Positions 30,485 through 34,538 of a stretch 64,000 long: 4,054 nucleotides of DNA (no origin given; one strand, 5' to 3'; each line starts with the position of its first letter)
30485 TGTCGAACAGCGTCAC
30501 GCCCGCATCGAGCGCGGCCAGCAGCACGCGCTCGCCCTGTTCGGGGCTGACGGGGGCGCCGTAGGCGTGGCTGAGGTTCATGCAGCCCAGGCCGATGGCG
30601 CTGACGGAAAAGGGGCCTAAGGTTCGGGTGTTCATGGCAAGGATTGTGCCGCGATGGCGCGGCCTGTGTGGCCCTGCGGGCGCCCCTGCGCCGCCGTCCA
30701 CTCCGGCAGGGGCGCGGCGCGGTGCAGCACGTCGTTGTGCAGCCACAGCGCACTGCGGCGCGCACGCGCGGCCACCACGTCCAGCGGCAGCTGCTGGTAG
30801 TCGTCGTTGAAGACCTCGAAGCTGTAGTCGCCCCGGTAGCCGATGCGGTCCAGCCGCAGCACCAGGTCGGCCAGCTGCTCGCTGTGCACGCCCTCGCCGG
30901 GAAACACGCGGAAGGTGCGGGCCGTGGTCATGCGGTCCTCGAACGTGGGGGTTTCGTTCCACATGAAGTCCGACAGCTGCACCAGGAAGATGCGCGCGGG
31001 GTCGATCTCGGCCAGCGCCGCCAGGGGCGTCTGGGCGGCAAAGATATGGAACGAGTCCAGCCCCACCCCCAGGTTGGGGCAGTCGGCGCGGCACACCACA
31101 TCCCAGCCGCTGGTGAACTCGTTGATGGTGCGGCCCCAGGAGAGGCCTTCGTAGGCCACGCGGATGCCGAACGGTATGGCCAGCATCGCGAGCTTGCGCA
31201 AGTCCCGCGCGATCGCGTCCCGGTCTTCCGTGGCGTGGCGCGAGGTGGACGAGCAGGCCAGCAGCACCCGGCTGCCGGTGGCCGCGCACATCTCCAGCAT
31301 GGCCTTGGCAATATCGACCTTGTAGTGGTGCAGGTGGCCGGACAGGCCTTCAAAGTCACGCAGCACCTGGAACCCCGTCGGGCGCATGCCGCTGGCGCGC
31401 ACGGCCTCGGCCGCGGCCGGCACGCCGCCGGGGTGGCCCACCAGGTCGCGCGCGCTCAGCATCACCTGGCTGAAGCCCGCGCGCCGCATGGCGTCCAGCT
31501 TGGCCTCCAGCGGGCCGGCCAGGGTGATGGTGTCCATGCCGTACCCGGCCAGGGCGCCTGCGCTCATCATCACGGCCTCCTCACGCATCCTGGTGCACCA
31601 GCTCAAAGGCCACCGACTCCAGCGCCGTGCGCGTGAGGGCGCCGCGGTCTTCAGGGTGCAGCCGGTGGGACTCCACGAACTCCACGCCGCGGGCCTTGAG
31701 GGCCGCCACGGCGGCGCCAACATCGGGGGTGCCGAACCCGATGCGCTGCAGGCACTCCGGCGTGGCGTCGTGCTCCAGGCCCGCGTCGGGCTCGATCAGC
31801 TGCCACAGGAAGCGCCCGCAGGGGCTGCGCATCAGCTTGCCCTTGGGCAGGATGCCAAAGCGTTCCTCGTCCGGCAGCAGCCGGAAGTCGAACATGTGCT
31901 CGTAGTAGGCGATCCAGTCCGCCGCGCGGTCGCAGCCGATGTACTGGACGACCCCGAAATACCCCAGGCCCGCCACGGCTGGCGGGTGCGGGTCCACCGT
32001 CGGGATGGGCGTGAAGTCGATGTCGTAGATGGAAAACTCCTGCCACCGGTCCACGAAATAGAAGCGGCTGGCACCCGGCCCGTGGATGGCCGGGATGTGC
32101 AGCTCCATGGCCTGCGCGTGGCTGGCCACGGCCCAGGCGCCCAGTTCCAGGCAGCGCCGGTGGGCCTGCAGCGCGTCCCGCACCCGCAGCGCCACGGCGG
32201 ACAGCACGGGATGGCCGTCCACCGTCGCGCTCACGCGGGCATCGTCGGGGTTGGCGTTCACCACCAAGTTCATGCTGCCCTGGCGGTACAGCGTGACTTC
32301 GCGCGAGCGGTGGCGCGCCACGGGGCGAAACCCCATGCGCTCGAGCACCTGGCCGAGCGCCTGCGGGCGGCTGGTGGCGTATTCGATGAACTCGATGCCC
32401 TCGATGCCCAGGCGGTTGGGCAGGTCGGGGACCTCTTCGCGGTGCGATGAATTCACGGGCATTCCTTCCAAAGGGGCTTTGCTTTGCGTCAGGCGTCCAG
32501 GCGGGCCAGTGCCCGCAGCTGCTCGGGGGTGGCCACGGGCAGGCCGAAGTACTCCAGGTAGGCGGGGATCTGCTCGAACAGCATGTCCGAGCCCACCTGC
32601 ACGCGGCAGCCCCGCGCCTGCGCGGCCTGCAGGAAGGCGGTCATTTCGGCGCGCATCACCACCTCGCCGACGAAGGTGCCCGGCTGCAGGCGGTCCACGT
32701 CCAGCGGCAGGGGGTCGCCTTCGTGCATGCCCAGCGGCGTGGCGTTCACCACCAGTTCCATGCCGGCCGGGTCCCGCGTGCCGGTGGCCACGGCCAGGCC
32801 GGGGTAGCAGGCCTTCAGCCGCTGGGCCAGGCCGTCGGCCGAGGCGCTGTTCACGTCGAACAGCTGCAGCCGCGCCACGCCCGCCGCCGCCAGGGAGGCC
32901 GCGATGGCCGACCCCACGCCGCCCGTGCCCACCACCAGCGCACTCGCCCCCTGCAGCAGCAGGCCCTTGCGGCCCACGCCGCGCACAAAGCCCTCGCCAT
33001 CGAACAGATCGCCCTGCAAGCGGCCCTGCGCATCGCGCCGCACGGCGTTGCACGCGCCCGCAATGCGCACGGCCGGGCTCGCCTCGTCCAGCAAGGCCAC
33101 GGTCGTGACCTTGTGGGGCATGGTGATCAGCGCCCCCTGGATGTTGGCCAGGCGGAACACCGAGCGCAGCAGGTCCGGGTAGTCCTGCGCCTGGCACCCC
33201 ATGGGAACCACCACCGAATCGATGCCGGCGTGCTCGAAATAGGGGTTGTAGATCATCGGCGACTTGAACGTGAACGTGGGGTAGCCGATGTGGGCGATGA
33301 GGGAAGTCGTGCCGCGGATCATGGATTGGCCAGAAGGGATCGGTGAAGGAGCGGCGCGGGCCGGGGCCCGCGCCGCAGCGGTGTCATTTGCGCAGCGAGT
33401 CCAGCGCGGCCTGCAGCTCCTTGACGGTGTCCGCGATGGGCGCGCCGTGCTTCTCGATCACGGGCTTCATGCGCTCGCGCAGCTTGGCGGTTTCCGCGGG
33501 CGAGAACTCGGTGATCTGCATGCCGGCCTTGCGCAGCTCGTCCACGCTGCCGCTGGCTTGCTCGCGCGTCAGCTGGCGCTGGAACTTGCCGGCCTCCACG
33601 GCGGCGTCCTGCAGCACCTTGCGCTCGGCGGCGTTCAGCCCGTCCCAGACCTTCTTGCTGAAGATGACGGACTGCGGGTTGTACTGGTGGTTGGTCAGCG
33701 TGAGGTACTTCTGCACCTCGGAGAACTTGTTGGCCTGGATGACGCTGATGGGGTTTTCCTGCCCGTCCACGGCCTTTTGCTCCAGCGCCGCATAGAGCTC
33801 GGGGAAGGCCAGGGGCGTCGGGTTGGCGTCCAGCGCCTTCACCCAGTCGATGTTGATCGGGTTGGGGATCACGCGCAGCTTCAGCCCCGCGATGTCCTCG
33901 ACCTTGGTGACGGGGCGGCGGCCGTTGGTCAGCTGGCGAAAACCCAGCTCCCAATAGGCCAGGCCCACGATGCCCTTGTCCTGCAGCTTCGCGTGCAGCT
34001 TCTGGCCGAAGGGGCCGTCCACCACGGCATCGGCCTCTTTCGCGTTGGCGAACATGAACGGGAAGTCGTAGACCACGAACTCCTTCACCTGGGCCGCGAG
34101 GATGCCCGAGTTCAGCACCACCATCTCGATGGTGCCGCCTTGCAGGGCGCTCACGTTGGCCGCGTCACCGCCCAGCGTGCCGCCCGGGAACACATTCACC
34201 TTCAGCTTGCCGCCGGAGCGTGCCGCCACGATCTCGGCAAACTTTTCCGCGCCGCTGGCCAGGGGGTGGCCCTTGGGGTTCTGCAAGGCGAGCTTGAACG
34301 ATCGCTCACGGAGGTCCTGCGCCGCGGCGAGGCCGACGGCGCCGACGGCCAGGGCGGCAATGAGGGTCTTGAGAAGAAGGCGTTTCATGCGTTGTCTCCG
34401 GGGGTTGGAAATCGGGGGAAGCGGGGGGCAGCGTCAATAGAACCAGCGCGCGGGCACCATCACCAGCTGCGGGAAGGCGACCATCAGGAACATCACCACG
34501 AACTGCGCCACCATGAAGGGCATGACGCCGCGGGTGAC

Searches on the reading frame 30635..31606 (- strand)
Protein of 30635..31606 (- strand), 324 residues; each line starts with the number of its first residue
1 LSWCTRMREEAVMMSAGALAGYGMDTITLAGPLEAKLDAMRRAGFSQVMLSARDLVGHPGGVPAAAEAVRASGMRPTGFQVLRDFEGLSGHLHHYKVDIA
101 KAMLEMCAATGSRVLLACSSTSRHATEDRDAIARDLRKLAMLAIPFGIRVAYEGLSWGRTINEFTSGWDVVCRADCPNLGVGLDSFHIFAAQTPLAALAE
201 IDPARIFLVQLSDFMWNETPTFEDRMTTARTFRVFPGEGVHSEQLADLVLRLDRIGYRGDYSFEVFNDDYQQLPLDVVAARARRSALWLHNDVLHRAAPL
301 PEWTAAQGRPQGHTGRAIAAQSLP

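Call 35: search_protein_families(library=pfam, proteins=[window:30635-31606:-], max_evalue=0.00001)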
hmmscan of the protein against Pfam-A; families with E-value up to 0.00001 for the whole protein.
window:30635-31606:- (324 aa): 1 family
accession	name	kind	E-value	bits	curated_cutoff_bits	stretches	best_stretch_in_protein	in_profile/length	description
PF01261.30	AP_endonuc_2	-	7.2e-22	78.7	31.1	1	38-277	2-234/249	Xylose isomerase-like TIM barrel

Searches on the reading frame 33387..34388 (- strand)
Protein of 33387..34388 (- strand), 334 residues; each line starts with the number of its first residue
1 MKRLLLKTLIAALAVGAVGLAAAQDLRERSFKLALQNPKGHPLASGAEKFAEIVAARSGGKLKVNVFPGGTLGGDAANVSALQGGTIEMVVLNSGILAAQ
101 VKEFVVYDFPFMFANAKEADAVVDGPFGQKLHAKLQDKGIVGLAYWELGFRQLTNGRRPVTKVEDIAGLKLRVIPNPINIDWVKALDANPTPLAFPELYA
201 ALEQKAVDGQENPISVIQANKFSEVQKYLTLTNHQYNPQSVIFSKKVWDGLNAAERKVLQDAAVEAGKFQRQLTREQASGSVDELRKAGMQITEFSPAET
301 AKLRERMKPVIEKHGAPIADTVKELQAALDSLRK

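Call 35: search_protein_families(library=pfam, proteins=[window:33387-34388:-], max_evalue=0.00001)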
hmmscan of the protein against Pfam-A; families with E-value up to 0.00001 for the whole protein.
window:33387-34388:- (334 aa): 1 family
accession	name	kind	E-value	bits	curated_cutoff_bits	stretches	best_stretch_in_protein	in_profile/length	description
PF03480.18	DctP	-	2.1e-93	313.2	23.4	1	37-314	5-282/286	Bacterial extracellular solute-binding protein, family 7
